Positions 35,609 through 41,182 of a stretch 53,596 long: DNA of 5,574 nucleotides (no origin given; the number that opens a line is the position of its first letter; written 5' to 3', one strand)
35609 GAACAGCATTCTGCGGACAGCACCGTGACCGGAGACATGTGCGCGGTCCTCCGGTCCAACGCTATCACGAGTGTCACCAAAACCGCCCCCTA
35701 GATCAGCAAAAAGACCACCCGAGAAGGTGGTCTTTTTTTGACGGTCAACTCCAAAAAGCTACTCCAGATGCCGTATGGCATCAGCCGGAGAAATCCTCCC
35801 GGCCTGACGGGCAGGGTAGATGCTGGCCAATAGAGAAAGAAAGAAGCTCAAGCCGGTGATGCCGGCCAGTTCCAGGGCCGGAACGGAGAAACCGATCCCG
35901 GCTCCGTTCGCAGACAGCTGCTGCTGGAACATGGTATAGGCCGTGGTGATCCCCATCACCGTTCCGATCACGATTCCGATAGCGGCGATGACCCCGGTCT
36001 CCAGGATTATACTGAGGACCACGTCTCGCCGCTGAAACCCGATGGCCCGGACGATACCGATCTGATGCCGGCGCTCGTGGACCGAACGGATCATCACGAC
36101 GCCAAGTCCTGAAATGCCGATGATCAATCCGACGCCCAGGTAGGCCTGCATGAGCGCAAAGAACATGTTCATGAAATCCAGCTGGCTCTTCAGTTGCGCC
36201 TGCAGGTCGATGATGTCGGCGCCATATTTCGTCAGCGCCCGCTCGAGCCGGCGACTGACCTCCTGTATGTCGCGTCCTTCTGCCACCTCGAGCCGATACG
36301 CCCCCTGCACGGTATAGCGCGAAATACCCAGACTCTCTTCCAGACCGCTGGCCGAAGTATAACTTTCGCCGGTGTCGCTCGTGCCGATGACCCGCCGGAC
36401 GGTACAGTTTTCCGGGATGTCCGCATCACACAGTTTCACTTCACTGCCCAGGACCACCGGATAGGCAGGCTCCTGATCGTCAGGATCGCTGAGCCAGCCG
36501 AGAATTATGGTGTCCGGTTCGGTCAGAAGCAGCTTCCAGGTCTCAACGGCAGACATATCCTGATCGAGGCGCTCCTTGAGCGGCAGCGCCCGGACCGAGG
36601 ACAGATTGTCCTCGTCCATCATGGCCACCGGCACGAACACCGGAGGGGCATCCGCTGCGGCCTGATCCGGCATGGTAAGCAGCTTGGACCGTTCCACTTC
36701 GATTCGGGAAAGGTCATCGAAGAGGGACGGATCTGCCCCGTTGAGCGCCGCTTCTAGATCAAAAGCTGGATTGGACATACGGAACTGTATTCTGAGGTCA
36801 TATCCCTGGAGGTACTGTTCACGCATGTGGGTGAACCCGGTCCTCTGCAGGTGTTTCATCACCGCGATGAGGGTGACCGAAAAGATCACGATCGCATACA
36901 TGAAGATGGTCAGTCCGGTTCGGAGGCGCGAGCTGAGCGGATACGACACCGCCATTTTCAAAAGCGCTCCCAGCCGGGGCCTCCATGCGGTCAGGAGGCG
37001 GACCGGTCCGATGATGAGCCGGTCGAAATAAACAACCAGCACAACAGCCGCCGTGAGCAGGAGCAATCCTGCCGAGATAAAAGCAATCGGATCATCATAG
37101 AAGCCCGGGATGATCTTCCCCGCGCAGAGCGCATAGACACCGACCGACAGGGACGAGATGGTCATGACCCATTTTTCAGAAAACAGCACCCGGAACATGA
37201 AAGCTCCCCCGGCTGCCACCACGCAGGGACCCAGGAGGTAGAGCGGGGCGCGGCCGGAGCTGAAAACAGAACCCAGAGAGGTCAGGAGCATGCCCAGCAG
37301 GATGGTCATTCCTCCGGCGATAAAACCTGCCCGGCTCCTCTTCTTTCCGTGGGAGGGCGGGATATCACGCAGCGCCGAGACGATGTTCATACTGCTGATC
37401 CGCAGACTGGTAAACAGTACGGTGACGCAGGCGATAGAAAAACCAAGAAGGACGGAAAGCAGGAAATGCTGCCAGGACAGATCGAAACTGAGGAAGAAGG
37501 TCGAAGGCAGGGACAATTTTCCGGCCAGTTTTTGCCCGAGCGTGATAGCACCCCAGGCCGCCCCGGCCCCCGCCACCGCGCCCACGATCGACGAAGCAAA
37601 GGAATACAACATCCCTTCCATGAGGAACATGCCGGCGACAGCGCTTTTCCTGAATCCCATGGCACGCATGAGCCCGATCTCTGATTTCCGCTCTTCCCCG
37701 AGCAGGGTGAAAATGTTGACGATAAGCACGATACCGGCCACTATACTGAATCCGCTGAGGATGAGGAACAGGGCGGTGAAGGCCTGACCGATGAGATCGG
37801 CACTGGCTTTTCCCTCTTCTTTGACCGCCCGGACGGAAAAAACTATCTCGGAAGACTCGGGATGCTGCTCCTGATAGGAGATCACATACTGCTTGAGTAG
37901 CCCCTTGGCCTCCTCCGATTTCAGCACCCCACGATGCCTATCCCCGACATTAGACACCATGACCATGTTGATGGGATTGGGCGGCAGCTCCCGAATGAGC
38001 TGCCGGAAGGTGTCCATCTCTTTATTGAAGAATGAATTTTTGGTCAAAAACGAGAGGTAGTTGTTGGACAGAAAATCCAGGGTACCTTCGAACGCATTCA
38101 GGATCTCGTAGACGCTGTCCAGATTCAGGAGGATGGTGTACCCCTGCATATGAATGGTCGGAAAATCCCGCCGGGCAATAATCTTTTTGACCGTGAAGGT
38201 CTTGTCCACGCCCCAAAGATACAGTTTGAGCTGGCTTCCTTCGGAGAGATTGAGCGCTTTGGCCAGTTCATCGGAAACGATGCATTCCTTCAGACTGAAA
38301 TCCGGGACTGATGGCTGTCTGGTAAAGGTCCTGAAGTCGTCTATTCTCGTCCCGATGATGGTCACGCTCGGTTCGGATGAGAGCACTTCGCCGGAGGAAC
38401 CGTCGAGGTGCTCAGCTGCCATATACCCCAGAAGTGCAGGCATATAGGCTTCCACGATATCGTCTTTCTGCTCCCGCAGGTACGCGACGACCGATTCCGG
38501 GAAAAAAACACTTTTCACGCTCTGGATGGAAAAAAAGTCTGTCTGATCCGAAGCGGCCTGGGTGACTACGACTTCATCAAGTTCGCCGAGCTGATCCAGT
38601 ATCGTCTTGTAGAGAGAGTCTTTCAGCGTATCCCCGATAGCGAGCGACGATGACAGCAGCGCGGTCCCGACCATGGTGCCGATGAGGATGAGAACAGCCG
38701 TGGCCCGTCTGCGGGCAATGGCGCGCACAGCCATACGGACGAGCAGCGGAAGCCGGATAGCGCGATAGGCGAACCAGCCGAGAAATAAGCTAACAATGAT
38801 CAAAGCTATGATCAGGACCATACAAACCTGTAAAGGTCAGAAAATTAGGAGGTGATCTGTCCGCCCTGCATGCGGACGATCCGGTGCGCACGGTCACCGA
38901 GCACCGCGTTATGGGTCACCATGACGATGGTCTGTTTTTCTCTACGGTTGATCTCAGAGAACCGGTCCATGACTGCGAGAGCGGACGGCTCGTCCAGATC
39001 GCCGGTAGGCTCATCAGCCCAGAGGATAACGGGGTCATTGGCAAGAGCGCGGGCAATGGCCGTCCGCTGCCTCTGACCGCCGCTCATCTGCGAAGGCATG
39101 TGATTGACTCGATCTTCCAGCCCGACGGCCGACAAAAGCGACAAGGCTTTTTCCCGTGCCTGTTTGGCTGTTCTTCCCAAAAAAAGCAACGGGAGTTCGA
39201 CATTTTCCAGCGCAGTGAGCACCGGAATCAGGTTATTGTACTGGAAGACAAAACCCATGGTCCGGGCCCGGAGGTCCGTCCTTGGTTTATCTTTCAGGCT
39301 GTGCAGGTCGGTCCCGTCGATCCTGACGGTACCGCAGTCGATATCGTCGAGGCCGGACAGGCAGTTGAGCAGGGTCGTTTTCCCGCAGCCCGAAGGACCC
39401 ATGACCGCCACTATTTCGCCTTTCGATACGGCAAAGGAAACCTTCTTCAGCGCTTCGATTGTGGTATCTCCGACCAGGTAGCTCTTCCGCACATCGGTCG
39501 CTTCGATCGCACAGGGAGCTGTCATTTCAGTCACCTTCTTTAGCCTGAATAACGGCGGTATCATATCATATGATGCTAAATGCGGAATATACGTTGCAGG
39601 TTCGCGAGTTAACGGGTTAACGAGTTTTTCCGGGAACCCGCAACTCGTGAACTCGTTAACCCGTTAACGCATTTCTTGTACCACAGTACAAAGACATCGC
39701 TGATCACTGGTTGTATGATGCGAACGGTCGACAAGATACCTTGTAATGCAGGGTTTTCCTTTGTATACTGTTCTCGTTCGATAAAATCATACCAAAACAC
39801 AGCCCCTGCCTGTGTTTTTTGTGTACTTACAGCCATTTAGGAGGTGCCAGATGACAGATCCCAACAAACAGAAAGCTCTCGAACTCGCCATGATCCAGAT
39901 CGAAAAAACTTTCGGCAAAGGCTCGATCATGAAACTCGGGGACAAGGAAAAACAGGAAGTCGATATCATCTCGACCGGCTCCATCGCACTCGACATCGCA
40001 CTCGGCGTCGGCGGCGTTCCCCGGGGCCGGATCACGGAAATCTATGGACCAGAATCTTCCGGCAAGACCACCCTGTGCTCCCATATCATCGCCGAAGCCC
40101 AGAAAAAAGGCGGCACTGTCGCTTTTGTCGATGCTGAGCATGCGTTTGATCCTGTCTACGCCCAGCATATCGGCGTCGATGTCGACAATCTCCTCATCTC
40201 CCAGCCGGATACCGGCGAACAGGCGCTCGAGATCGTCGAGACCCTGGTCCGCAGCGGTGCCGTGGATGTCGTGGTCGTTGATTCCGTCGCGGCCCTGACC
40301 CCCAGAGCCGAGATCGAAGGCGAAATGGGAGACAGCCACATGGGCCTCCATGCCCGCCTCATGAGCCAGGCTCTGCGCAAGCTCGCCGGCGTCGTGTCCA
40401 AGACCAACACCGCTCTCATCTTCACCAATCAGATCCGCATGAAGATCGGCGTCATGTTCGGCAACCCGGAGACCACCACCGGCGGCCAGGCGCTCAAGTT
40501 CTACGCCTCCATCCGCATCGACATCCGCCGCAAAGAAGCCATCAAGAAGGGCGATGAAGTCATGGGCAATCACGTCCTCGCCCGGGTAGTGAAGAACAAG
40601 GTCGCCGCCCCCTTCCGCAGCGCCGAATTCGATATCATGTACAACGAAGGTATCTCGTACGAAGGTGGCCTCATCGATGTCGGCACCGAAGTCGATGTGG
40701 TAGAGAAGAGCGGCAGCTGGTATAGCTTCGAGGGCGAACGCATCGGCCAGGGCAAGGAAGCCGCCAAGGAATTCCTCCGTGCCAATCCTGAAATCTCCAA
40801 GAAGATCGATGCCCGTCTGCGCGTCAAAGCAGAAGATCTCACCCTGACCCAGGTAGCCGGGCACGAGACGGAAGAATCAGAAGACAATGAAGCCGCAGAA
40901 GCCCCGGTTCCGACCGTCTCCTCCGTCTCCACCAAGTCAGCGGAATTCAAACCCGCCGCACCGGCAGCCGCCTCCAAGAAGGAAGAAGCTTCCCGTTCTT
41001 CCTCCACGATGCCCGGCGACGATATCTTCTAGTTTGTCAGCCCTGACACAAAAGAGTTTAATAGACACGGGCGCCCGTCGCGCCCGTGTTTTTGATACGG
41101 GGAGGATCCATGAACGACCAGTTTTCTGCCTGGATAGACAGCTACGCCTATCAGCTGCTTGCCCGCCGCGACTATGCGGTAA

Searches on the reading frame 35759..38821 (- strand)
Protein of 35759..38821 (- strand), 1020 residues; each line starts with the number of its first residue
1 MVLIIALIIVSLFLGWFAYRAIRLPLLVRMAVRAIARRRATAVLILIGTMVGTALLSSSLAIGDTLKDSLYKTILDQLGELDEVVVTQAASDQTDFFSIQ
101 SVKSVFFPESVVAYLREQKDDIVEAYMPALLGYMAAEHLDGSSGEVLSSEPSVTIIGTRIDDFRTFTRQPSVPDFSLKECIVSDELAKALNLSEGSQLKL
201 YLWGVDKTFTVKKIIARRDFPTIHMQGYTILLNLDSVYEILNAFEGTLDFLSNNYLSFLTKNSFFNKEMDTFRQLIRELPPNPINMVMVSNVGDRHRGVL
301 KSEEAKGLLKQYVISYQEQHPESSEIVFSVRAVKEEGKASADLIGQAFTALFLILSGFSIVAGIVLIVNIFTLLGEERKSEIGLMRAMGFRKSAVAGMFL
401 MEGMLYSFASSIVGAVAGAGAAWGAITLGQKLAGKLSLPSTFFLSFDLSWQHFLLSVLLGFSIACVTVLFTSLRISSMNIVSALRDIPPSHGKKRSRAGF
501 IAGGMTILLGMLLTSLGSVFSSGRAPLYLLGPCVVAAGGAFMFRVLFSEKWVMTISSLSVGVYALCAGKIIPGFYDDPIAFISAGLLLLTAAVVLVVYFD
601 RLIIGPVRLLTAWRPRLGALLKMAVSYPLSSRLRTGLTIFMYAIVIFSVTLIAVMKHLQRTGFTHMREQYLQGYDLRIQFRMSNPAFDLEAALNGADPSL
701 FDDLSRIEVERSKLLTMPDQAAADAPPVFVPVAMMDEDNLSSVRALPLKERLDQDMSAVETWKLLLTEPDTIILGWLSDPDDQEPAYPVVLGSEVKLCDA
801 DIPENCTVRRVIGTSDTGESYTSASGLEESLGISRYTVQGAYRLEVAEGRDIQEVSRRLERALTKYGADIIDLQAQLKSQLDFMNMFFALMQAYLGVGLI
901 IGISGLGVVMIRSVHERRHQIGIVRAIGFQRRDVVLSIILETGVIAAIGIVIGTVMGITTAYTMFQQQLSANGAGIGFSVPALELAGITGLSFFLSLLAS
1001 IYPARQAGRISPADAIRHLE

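Call 17: search_protein_families(library=pfam, proteins=[window:35759-38821:-])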
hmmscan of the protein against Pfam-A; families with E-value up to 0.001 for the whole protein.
window:35759-38821:- (1020 aa): 1 family
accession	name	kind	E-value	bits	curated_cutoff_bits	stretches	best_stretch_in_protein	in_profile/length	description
PF02687.27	FtsX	-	9.6e-33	113.2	25.5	2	895-1012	4-120/120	FtsX-like permease C-terminal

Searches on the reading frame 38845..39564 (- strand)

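Call 49: search_protein_families(library=pfam, proteins=[window:38845-39564:-])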
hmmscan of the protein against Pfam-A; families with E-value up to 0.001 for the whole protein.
window:38845-39564:- (239 aa): 6 families
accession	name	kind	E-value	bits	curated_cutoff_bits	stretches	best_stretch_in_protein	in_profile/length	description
PF00005.33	ABC_tran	-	1.3e-35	123.4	25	1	39-187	1-136/137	ABC transporter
PF03193.22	RsgA_GTPase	-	2e-05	24.9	30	1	30-81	88-138/174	RsgA GTPase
PF13191.12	AAA_16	-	0.00036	21.5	32.6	1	36-184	9-139/167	AAA ATPase domain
PF13238.12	AAA_18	-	0.00047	21.1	29.4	0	52-72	1-21/128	AAA domain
PF02463.25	SMC_N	-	0.00052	19.9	40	0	157-233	134-212/220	RecF/RecN/SMC N terminal domain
PF03215.21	Rad17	-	0.00064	20.1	23.8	0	37-77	33-73/186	Rad17 P-loop domain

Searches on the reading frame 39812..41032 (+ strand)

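Call 49: search_protein_families(library=pfam, proteins=[window:39812-41032:+])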
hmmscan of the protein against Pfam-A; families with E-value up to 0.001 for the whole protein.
window:39812-41032:+ (406 aa): 9 families
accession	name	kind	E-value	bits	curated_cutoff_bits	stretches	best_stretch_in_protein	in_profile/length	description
PF00154.27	RecA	-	2.5e-139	463.5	27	1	21-282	1-262/262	recA bacterial DNA recombination protein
PF21096.2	RecA_C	-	3.1e-22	78.9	27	1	285-340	1-56/57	RecA C-terminal domain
PF08423.17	Rad51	-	1.4e-14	54.4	22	1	47-242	2-213/244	Rad51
PF06745.19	ATPase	-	6.9e-08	32.6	26.6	1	55-126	3-76/231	KaiC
PF01637.24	ATPase_2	-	2.2e-05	24.8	33.2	1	74-111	22-59/225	ATPase domain predominantly from Archaea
PF13401.12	AAA_22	-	0.00016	22.5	27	1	73-163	6-97/130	AAA domain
PF00005.33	ABC_tran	-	0.00031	21.8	25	0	69-112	8-51/137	ABC transporter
PF13479.12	AAA_24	-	0.00038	20.8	27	1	77-163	7-77/195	AAA domain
PF13481.12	AAA_25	-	0.00052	20.1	27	0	69-165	30-158/195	AAA domain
